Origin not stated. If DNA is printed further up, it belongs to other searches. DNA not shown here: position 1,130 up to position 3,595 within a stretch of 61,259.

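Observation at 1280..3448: Tat-signal polyferredoxin with 22 putative [4Fe-4S] sites: a candidate periplasmic Fe-S wire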

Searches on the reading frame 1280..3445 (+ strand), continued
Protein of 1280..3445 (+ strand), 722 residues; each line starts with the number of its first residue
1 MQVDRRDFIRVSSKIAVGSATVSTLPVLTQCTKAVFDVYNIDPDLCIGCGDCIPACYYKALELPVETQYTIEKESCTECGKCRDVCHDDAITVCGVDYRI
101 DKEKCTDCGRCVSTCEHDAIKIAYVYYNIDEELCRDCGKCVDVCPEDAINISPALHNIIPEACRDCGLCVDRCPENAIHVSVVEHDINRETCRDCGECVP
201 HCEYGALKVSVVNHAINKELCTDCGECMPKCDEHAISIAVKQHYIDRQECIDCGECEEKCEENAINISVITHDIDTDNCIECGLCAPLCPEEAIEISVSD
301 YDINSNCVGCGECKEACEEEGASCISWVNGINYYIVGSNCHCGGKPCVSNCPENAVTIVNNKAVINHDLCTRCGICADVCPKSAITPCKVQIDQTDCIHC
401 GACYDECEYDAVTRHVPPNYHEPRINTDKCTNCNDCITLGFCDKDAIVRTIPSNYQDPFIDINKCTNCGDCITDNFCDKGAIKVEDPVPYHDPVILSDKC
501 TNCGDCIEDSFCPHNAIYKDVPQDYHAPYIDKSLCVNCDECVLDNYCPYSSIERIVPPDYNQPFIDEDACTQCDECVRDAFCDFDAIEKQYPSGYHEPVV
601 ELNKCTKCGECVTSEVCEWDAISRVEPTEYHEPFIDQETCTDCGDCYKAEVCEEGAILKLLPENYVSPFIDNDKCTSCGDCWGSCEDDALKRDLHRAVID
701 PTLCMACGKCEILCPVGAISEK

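Call 92: fold_search(model_id=the predicted structure, library=pdb)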
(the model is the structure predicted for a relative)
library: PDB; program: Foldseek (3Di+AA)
matches with E <= 10: 270; with E <= 0.001: 14
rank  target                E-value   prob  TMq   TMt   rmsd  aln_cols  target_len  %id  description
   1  5t61_v                1.5e-08  1.00  0.22  0.19  18.7       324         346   21  TUNGSTEN-CONTAINING FORMYLMETHANOFURAN DEHYDROGENASE FROM METHANOTHERMOBACTER WOLFEII, TRICLINIC FORM AT 2.55 A (released 2016-10-19)
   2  5t5m_F                2.6e-08  1.00  0.20  0.17  18.5       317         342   21  TUNGSTEN-CONTAINING FORMYLMETHANOFURAN DEHYDROGENASE FROM METHANOTHERMOBACTER WOLFEII, TRIGONAL FORM AT 2.5 A. (released 2016-10-19)
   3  5t61_R                3.3e-08  1.00  0.23  0.20  18.2       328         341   21  TUNGSTEN-CONTAINING FORMYLMETHANOFURAN DEHYDROGENASE FROM METHANOTHERMOBACTER WOLFEII, TRICLINIC FORM AT 2.55 A (released 2016-10-19)
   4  5t61_L                3.3e-08  1.00  0.23  0.19  18.4       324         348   21  TUNGSTEN-CONTAINING FORMYLMETHANOFURAN DEHYDROGENASE FROM METHANOTHERMOBACTER WOLFEII, TRICLINIC FORM AT 2.55 A (released 2016-10-19)
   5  5t61_d                3.5e-08  1.00  0.21  0.18  18.8       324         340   21  TUNGSTEN-CONTAINING FORMYLMETHANOFURAN DEHYDROGENASE FROM METHANOTHERMOBACTER WOLFEII, TRICLINIC FORM AT 2.55 A (released 2016-10-19)
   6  5t61_j                3.7e-08  1.00  0.22  0.19  18.8       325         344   22  TUNGSTEN-CONTAINING FORMYLMETHANOFURAN DEHYDROGENASE FROM METHANOTHERMOBACTER WOLFEII, TRICLINIC FORM AT 2.55 A (released 2016-10-19)
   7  5t61_X                6.0e-08  1.00  0.23  0.19  18.3       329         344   21  TUNGSTEN-CONTAINING FORMYLMETHANOFURAN DEHYDROGENASE FROM METHANOTHERMOBACTER WOLFEII, TRICLINIC FORM AT 2.55 A (released 2016-10-19)
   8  5t61_F                6.3e-08  0.99  0.14  0.12  19.9       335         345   19  TUNGSTEN-CONTAINING FORMYLMETHANOFURAN DEHYDROGENASE FROM METHANOTHERMOBACTER WOLFEII, TRICLINIC FORM AT 2.55 A (released 2016-10-19)
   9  5t5i_F                6.7e-08  0.99  0.15  0.13  19.7       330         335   19  TUNGSTEN-CONTAINING FORMYLMETHANOFURAN DEHYDROGENASE FROM METHANOTHERMOBACTER WOLFEII, ORTHORHOMBIC FORM AT 1.9 A (released 2016-10-19)
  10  5t5i_N                7.1e-08  0.99  0.15  0.13  19.7       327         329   19  TUNGSTEN-CONTAINING FORMYLMETHANOFURAN DEHYDROGENASE FROM METHANOTHERMOBACTER WOLFEII, ORTHORHOMBIC FORM AT 1.9 A (released 2016-10-19)
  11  7z0s_B                1.4e-04  0.98  0.17  0.26  20.3       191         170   18  Structure of the Escherichia coli formate hydrogenlyase complex (anaerobic preparation, without formate dehydrogenase  (released 2022-09-28)
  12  7bkb_K                5.9e-04  0.30  0.13  0.10  19.6       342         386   18  Formate dehydrogenase - heterodisulfide reductase - formylmethanofuran dehydrogenase complex from Methanospirillum hun (released 2021-09-29)
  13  9eri_B                6.6e-04  0.72  0.16  0.13  24.0       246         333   21  Cryo-EM structure of sodium pumping Rnf complex from Acetobacterium woodii bound to NADH (released 2025-03-05)
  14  7qv7_A                8.9e-04  0.91  0.17  0.26  20.7       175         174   22  Cryo-EM structure of Hydrogen-dependent CO2 reductase. (released 2022-07-06)
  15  7zc6_B                1.7e-03  0.82  0.18  0.24  24.8       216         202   24  Na+ - translocating ferredoxin: NAD+ reductase (Rnf) of C. tetanomorphum (released 2022-09-28)
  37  1fdn                  7.4e-02  1.00  0.17  0.74   3.2        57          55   32  REFINED CRYSTAL STRUCTURE OF THE 2[4FE-4S] FERREDOXIN FROM CLOSTRIDIUM ACIDURICI AT 1.84 ANGSTROMS RESOLUTION (released 1994-08-31)
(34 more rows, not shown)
